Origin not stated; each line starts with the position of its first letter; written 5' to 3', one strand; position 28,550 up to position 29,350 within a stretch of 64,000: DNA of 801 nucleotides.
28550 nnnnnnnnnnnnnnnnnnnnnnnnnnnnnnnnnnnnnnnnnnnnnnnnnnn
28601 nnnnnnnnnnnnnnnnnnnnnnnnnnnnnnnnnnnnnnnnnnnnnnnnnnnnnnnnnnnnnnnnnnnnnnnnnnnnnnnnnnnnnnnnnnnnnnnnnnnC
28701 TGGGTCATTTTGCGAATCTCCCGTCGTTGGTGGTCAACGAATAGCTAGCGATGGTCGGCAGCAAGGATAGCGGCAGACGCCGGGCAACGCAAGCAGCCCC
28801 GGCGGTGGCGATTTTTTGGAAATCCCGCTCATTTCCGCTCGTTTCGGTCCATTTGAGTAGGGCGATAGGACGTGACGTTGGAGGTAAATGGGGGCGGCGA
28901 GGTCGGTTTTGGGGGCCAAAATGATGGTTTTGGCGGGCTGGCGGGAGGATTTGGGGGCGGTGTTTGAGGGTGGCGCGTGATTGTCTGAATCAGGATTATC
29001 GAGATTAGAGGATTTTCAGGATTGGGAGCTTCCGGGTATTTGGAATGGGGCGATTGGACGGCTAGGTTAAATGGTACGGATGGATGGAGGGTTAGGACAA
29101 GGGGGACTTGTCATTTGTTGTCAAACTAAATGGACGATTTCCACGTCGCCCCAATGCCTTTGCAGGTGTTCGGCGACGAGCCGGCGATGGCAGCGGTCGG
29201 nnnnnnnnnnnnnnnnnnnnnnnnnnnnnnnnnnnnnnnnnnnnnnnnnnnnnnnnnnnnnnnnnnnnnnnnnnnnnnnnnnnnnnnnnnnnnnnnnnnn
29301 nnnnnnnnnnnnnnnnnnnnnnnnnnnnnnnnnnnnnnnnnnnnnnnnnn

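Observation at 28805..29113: ~310-350 bp strand-asymmetric mosaic repeat present three times (28805-29113, 42361-42714 reversed, 50701-51017)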

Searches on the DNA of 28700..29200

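Call 9: search_rna_families(source=window, start=28700, end=29200, threshold=evalue, max_evalue=5)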
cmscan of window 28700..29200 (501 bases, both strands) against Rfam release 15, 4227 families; matches with E-value up to 5: 0.
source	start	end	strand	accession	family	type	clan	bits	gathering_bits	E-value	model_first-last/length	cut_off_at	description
